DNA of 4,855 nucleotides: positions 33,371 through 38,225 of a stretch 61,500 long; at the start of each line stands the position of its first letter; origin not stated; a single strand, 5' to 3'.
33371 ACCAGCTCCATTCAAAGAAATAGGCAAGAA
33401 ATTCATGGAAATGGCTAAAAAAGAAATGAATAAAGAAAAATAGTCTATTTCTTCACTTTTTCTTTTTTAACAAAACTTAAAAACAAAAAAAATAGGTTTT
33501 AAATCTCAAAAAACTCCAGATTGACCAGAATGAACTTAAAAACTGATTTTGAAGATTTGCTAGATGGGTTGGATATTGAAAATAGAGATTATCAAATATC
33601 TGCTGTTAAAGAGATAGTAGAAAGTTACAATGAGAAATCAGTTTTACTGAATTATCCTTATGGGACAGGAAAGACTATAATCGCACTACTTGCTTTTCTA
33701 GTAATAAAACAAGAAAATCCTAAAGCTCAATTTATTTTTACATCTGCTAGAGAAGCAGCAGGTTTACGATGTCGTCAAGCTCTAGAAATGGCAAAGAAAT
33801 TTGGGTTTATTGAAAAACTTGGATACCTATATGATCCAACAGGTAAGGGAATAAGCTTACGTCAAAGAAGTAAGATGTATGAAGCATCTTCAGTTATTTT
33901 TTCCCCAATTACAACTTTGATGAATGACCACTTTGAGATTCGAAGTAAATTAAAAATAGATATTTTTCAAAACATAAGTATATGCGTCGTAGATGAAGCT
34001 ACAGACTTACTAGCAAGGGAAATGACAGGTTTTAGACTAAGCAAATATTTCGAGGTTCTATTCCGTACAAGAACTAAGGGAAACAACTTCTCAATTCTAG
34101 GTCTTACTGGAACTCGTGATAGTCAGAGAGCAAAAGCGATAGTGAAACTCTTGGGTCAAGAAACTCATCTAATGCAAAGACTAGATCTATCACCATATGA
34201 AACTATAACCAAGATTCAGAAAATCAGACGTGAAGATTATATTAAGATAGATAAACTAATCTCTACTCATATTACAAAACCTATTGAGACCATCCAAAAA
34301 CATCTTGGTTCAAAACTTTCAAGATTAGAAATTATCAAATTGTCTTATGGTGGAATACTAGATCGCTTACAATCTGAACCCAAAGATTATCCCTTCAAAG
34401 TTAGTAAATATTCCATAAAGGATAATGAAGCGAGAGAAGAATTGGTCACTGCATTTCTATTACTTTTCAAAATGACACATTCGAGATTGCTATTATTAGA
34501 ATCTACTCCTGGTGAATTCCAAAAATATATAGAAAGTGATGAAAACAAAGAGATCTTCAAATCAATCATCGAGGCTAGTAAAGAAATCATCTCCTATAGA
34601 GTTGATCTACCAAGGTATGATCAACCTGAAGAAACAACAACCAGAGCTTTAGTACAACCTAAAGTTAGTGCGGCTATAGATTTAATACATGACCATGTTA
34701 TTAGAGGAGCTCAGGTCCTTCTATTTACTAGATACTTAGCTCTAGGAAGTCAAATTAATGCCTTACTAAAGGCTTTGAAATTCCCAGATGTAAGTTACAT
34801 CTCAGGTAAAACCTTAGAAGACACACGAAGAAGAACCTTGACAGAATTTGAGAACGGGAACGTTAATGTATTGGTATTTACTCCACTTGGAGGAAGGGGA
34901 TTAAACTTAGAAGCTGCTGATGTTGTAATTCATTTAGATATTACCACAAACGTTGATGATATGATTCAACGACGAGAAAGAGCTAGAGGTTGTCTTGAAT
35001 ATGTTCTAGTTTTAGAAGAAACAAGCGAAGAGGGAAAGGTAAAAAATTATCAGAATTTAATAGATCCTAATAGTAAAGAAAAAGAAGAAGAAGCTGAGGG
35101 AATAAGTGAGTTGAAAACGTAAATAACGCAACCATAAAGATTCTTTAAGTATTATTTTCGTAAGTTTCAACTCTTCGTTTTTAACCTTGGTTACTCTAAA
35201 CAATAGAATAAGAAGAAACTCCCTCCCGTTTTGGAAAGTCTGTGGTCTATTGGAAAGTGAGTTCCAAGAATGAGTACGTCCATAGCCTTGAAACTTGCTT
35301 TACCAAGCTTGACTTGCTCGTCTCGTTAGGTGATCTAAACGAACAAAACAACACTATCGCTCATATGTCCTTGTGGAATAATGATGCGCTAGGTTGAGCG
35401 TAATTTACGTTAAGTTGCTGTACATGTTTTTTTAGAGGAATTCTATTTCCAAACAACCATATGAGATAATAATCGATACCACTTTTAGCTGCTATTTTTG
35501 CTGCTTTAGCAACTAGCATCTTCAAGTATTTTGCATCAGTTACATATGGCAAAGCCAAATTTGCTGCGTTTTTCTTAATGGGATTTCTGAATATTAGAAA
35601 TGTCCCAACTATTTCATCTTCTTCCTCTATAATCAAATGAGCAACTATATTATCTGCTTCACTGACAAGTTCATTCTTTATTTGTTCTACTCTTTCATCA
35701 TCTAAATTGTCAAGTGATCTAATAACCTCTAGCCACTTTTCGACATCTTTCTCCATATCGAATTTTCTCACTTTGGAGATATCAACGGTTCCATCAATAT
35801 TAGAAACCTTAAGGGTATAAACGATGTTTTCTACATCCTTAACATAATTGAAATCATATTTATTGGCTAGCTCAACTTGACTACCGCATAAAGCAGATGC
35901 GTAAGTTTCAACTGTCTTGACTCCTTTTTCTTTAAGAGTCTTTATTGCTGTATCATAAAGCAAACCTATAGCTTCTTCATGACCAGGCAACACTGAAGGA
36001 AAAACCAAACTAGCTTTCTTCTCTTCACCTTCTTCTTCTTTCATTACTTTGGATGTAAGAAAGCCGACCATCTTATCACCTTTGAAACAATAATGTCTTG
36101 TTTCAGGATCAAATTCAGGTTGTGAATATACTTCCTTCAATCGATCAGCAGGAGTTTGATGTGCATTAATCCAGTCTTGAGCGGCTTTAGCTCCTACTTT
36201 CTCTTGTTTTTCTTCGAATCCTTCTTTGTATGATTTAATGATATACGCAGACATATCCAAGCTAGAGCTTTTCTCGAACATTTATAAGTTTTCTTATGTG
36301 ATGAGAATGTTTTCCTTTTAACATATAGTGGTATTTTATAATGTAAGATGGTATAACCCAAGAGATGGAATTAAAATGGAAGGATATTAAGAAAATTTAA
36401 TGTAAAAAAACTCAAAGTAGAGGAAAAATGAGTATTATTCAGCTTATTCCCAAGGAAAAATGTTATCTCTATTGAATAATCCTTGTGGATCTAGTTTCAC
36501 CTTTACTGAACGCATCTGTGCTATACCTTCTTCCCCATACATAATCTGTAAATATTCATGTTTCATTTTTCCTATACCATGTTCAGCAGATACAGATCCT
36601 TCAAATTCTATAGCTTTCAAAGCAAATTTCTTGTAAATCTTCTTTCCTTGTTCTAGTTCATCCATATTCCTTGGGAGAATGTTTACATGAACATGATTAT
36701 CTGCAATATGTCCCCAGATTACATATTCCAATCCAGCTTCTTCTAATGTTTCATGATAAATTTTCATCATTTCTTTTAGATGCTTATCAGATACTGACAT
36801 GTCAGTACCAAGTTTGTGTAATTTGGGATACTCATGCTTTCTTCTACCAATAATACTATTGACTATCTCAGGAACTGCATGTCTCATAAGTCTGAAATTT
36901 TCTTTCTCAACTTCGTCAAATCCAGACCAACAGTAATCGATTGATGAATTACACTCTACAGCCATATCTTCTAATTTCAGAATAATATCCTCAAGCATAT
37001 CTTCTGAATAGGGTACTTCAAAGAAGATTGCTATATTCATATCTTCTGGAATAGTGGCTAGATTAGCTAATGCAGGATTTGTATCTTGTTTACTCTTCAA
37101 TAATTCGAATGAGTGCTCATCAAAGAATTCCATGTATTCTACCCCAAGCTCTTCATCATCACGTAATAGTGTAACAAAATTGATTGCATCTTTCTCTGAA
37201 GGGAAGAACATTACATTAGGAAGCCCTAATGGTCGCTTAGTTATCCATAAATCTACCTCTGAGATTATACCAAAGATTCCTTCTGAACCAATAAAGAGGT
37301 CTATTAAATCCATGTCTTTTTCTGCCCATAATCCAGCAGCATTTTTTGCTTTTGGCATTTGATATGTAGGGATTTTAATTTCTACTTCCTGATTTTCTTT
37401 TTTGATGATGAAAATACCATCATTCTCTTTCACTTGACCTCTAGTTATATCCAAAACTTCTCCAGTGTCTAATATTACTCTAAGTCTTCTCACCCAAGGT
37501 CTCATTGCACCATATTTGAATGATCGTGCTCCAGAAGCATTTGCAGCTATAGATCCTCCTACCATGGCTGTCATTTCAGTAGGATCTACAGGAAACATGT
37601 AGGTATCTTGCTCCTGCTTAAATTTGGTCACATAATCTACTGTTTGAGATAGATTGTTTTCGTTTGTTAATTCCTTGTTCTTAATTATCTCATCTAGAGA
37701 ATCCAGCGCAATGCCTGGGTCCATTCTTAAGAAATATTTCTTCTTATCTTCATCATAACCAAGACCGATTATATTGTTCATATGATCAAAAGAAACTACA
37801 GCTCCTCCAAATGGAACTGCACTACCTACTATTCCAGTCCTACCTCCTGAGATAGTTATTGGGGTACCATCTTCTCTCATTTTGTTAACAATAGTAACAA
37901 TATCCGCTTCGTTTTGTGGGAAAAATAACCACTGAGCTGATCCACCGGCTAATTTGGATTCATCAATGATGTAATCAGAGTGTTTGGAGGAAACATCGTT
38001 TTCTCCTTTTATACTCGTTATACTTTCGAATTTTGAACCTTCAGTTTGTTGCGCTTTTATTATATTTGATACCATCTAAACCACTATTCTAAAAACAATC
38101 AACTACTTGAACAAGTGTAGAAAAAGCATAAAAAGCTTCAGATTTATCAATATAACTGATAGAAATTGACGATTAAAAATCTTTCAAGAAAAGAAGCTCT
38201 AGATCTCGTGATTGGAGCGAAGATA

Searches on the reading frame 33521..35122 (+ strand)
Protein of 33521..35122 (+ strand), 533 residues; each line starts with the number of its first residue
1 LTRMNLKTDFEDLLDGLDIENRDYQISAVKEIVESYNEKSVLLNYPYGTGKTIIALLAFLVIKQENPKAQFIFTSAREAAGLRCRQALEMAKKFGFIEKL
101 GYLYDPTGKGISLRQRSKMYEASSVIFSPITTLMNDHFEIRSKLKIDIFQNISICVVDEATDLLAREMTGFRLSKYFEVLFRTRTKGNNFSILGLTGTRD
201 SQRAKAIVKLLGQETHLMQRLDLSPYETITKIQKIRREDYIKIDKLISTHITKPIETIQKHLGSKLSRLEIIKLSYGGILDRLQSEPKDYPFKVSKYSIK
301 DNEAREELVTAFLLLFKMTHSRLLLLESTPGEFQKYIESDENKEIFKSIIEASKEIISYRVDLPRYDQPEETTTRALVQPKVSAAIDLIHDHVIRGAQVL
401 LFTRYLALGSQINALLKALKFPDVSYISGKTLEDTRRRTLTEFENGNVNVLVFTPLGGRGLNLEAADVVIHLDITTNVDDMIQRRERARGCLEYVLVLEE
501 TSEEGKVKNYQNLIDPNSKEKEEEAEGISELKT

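Call 73: search_protein_families(library=pfam, proteins=[window:33521-35122:+], max_evalue=0.001)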
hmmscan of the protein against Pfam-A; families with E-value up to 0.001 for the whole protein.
window:33521-35122:+ (533 aa): 3 families
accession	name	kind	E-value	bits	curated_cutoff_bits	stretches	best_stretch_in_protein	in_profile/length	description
PF00271.37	Helicase_C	-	1.9e-18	67.2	23.5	1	381-488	2-106/110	Helicase conserved C-terminal domain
PF04851.21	ResIII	-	8e-11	42.6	22.5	1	19-198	2-161/164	Type III restriction enzyme, res subunit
PF00270.35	DEAD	-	2.3e-10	40.9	26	1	23-200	2-161/167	DEAD/DEAH box helicase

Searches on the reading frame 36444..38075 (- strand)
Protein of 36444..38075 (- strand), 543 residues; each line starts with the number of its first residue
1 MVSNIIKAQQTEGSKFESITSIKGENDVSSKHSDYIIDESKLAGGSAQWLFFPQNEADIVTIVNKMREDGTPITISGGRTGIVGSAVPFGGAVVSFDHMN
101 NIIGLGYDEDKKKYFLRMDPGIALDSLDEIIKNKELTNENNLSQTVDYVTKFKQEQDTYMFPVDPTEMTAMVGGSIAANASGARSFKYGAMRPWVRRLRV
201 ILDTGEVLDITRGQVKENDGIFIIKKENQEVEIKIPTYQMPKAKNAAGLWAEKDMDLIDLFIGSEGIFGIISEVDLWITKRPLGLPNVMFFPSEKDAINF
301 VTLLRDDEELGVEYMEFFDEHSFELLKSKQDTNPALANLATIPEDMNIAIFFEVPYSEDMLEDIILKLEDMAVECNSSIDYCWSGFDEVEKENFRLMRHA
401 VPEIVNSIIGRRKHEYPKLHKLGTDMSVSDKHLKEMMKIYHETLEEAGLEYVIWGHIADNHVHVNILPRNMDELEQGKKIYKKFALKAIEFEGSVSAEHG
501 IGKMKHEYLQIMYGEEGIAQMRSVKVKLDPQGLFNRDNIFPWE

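Call 73: search_protein_families(library=pfam, proteins=[window:36444-38075:-], max_evalue=0.001)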
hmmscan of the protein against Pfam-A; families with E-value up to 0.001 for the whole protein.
window:36444-38075:- (543 aa): 2 families
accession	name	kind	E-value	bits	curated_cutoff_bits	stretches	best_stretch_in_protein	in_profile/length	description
PF02913.24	FAD-oxidase_C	-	2.8e-33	116.1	21.2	1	289-537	10-246/248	FAD linked oxidases, C-terminal domain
PF01565.28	FAD_binding_4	-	4.8e-23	81.8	26.4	2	50-139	4-89/139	FAD binding domain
